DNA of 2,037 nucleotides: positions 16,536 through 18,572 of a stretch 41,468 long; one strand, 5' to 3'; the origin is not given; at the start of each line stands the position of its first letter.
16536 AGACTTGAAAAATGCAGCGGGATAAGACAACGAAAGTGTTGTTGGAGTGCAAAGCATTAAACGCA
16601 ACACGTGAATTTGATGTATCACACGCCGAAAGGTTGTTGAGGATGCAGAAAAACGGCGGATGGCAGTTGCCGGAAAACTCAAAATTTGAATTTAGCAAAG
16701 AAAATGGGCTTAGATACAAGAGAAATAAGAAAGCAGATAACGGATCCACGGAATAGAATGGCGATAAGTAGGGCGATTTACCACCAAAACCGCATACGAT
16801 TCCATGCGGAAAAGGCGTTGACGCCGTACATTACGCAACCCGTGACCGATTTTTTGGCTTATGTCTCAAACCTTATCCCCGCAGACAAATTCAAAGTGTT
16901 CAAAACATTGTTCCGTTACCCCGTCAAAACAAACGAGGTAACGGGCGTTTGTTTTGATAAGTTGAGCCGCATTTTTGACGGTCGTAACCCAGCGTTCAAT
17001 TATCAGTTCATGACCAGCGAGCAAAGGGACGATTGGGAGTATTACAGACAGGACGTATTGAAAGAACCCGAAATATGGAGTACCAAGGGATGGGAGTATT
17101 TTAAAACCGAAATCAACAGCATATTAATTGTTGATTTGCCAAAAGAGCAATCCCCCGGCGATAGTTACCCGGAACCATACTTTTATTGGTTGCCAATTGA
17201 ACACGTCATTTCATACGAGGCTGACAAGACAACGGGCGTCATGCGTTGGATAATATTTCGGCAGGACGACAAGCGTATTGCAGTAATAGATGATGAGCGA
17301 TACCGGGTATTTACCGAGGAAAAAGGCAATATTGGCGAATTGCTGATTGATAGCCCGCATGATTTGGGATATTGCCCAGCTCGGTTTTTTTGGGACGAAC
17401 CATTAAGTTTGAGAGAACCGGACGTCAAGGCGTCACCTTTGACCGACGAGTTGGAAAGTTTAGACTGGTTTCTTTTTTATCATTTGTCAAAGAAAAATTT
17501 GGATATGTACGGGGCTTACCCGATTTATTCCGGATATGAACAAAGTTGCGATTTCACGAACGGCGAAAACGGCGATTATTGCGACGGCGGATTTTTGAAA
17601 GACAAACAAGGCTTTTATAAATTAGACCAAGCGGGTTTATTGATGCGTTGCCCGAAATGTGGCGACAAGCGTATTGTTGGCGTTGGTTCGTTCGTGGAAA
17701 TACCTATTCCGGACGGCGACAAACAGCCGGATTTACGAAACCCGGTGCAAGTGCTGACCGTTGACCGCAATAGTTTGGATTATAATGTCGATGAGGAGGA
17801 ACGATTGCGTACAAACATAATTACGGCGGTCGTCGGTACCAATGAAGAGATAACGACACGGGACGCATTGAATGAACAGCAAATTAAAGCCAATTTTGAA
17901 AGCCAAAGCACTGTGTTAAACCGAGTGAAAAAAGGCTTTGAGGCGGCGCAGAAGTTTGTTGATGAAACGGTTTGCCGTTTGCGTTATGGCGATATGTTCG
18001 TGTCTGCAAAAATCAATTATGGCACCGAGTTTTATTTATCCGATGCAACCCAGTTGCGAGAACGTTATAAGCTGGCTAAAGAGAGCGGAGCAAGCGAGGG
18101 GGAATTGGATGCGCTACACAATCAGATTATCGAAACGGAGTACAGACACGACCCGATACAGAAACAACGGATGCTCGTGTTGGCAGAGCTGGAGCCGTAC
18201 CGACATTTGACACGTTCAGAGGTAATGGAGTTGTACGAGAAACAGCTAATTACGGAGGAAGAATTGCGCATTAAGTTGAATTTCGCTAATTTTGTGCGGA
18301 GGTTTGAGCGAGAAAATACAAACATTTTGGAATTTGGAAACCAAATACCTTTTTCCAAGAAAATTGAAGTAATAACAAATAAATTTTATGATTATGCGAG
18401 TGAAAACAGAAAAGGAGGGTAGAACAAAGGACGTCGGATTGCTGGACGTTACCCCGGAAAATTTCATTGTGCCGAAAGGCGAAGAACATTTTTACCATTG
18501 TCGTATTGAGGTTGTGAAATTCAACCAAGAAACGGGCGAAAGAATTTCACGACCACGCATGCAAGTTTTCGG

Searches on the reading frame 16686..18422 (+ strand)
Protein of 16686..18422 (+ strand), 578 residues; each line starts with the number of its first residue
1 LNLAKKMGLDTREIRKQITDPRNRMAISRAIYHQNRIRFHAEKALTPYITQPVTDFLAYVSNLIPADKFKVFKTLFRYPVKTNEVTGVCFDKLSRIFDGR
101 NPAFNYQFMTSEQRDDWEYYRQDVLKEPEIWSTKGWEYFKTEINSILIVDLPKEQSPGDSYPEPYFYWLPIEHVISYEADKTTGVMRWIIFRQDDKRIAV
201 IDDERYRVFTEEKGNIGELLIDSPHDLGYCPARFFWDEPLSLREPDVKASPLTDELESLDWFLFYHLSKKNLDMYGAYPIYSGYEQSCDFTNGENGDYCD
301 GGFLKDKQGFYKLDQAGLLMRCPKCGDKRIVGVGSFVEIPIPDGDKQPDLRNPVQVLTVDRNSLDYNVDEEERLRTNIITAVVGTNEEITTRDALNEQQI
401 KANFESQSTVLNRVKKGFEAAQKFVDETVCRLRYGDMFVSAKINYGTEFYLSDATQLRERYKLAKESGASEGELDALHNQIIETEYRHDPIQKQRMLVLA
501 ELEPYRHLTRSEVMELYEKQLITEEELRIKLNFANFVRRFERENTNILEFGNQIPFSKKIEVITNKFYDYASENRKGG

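Call 6: search_protein_families(library=pfam, proteins=[window:16686-18422:+], max_evalue=0.1)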
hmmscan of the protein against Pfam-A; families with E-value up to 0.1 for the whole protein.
window:16686-18422:+ (578 aa): 0 families

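Call 7: search_protein_families(library=phrogs, proteins=[window:16686-18422:+], max_evalue=0.1)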
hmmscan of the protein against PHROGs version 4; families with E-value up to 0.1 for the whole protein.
window:16686-18422:+ (578 aa): 1 family
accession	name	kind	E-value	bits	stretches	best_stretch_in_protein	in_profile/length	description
phrog_7376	-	head and packaging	2.8e-205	684.2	1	7-575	1-568/576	portal protein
